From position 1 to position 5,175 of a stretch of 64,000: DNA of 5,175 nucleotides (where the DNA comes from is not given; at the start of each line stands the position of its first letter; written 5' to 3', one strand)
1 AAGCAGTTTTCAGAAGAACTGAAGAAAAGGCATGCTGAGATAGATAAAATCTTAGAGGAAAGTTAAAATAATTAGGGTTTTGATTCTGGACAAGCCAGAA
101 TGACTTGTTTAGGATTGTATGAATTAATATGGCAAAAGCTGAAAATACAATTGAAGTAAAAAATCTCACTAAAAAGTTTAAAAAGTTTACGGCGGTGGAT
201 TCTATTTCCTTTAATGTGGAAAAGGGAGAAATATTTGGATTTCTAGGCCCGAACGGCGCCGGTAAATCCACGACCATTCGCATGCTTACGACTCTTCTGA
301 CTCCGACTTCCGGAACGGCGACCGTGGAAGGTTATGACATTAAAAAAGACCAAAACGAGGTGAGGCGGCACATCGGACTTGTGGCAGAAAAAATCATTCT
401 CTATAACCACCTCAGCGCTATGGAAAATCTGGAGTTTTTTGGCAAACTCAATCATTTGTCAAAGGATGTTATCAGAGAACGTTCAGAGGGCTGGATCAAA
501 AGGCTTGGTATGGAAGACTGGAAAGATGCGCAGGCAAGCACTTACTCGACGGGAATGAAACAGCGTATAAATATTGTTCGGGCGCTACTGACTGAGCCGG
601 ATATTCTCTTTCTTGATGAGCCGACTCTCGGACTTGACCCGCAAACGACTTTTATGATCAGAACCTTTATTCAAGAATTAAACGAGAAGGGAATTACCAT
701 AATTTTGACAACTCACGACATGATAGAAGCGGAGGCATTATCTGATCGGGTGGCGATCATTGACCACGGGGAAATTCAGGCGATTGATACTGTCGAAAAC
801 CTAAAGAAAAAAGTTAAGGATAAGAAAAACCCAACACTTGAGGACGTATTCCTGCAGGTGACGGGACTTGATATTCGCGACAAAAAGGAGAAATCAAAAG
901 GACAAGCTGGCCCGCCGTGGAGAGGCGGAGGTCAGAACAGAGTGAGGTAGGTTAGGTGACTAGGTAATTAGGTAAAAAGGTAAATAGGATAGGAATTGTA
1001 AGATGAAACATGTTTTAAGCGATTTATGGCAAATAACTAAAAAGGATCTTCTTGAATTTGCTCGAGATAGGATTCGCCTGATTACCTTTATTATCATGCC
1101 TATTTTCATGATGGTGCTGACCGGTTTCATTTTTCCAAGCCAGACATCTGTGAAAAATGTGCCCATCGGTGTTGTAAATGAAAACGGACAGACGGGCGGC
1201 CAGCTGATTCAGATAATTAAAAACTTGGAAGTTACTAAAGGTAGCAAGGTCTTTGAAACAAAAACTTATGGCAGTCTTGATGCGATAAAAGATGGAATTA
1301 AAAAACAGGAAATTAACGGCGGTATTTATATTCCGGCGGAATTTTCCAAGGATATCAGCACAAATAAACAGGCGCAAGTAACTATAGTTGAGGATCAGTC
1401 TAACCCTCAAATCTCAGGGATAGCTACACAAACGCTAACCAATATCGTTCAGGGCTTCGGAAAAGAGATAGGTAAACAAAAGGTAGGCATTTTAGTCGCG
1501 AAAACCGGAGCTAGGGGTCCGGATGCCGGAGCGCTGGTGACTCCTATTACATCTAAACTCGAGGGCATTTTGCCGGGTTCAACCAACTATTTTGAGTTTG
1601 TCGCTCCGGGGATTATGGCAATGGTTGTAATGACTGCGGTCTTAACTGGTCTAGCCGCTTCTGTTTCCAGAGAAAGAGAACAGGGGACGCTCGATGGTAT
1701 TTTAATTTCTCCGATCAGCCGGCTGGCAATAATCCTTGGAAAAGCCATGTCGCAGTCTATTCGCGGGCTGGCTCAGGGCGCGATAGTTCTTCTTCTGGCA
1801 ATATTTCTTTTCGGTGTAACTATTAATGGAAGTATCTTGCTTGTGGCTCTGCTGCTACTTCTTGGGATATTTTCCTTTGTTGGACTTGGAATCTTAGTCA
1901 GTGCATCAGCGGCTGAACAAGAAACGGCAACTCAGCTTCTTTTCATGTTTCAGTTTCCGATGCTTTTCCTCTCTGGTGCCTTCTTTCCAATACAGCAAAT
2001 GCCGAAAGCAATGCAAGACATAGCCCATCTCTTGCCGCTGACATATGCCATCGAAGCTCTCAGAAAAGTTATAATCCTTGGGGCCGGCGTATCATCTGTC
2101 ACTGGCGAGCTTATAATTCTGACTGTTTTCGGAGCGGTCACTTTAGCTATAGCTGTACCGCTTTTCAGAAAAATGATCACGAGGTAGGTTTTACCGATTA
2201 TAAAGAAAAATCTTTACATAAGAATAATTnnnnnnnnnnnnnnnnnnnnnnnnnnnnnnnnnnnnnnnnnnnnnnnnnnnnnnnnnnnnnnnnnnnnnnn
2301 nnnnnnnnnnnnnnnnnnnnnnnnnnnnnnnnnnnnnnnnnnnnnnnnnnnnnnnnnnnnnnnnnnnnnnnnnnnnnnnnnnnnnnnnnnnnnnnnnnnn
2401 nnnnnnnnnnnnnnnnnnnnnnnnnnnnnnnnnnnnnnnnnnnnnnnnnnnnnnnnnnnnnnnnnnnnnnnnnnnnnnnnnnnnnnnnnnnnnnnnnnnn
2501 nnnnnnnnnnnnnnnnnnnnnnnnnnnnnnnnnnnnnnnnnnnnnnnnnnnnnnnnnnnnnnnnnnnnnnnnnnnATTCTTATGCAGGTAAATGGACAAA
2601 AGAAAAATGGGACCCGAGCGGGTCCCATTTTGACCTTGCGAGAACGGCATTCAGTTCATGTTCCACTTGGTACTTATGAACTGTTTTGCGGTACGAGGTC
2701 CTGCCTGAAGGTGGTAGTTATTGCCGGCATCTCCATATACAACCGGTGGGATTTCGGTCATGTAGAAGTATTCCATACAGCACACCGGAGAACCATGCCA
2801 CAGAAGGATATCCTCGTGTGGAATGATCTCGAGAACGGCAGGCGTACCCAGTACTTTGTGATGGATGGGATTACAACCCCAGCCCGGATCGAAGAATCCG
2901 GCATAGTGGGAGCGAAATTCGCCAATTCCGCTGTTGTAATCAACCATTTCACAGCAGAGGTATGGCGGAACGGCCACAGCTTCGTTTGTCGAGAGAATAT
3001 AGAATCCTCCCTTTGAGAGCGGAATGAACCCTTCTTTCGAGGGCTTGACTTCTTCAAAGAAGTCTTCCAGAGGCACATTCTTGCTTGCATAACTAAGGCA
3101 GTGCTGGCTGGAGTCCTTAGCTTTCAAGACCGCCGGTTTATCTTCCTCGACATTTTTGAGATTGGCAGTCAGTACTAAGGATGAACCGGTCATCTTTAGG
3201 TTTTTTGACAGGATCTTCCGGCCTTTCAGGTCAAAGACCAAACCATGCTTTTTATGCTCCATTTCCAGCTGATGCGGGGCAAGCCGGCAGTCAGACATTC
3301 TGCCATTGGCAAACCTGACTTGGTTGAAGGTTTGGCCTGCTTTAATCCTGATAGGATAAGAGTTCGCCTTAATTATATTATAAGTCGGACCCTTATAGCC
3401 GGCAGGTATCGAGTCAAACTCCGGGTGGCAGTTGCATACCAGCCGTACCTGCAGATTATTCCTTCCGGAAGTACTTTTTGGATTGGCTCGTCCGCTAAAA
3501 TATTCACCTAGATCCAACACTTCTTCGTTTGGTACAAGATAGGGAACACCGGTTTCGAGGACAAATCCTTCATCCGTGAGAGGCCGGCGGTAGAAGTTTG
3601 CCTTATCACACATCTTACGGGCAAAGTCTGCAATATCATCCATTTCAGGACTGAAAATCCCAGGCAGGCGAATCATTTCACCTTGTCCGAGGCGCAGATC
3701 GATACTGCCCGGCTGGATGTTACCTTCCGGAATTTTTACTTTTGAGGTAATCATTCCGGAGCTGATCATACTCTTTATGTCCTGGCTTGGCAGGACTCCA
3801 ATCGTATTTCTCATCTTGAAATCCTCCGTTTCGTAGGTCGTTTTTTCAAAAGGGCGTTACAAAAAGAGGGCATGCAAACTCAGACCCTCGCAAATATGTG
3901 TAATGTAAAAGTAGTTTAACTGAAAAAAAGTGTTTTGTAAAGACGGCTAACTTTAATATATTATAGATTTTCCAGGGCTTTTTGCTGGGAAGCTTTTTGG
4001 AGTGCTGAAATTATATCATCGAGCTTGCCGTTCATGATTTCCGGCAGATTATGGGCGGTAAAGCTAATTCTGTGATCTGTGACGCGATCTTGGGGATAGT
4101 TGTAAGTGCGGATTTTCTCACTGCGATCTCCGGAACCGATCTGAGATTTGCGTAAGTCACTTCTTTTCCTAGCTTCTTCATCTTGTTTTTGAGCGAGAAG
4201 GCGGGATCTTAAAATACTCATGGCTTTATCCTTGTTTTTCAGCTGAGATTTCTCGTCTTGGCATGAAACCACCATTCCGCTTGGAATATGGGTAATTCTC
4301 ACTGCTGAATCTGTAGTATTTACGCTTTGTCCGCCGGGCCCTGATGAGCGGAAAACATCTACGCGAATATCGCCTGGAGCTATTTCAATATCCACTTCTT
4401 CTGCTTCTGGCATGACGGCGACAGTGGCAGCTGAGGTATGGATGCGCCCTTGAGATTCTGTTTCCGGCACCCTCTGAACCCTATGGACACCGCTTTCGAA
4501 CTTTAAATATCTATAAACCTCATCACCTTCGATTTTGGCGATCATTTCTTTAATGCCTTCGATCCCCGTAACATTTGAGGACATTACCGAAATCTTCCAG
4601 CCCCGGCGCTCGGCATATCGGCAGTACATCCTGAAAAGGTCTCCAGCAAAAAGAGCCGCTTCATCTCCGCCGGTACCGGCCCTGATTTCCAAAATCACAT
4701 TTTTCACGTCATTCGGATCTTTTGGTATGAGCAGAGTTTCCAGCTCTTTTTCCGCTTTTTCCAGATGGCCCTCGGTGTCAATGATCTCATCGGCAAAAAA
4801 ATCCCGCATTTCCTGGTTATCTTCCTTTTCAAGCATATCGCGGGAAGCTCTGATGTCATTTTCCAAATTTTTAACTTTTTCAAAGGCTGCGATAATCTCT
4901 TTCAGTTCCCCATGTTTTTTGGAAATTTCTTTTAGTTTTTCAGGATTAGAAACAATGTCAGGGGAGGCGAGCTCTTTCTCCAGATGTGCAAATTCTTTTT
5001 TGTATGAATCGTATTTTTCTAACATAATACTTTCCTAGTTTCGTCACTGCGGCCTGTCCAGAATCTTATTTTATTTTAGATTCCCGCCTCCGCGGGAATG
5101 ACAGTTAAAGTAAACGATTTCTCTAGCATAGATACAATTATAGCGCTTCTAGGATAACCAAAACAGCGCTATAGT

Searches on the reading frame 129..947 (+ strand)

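Call 81: search_protein_families(library=pfam, proteins=[window:129-947:+], max_evalue=0.0001)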
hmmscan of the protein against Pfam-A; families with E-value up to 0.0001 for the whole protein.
window:129-947:+ (273 aa): 2 families
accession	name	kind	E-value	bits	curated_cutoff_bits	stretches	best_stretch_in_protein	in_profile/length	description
PF00005.33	ABC_tran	-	3.4e-34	118.8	25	1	24-166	2-136/137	ABC transporter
PF13304.12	AAA_21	-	1.1e-14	55.6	27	1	134-198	233-300/304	AAA domain, putative AbiEii toxin, Type IV TA system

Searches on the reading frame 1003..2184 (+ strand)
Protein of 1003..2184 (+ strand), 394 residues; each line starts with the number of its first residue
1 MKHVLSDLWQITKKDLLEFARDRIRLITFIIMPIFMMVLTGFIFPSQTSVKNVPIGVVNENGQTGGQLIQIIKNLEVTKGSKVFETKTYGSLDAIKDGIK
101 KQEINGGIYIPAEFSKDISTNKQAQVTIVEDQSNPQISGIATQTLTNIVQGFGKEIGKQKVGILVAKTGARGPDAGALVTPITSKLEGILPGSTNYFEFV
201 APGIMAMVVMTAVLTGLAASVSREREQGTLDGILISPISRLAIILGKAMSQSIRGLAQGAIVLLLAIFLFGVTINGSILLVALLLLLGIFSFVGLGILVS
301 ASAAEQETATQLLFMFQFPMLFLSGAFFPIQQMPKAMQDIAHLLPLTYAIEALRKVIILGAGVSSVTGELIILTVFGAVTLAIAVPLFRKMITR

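Call 55: search_protein_families(library=pfam, proteins=[window:1003-2184:+], max_evalue=0.0001)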
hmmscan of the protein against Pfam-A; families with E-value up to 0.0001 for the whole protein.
window:1003-2184:+ (394 aa): 4 families
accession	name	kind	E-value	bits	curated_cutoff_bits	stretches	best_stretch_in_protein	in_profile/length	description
PF12698.13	ABC2_membrane_3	-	9.5e-58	196.4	31.6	1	26-385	4-346/347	ABC-2 family transporter protein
PF01061.29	ABC2_membrane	-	5.5e-37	127.8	26.9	1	196-357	48-210/211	ABC-2 type transporter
PF12679.13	ABC2_membrane_2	-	1.6e-20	74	27.2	1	9-391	1-281/283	ABC-2 family transporter protein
PF12730.13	ABC2_membrane_4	-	8.7e-05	23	27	1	194-298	44-153/179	ABC-2 family transporter protein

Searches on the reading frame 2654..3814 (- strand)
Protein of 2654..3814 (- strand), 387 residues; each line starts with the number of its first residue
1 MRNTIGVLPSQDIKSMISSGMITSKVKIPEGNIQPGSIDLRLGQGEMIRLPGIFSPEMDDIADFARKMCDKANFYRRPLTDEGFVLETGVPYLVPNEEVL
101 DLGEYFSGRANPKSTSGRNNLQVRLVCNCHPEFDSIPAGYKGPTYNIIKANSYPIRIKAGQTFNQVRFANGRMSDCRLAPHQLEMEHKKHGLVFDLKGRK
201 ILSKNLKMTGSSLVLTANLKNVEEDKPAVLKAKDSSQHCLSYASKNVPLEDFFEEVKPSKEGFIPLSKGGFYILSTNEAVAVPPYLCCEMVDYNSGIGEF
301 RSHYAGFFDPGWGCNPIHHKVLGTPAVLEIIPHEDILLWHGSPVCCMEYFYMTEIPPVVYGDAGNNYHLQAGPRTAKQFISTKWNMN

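Call 55: search_protein_families(library=pfam, proteins=[window:2654-3814:-], max_evalue=0.0001)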
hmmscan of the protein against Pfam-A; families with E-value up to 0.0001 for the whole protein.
window:2654-3814:- (387 aa): 3 families
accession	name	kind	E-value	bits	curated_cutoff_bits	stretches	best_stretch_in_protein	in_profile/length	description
PF22769.1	DCD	-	2.6e-38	131.9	27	2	7-170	1-152/153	dCTP deaminase-like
PF06559.16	DCD_N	-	2.2e-36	125.7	21.4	1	5-171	2-163/164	2'-deoxycytidine 5'-triphosphate deaminase (DCD) N-terminal domain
PF22569.1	DCD_C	-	2.9e-32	112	22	1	201-379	23-192/192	2'-deoxycytidine 5'-triphosphate deaminase (DCD), C-terminal domain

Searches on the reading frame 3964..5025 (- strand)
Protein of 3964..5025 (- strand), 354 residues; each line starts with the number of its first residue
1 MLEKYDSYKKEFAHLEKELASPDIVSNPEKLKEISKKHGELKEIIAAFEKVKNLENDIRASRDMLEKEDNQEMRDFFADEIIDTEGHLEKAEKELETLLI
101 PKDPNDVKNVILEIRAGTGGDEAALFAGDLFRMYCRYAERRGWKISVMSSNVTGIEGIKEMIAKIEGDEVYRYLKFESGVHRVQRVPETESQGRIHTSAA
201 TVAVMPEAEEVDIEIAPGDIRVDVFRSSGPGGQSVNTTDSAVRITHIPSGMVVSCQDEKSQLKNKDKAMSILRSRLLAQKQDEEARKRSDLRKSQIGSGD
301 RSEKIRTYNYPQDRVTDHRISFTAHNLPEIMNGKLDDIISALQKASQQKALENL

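Call 55: search_protein_families(library=pfam, proteins=[window:3964-5025:-], max_evalue=0.0001)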
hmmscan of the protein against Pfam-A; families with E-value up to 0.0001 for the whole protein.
window:3964-5025:- (354 aa): 2 families
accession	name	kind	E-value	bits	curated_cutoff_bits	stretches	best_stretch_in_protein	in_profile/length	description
PF03462.23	PCRF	-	2.9e-75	252.8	24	1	9-202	2-194/194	PCRF domain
PF00472.26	RF-1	-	3.1e-44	150.1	35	1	209-319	1-116/116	RF-1 domain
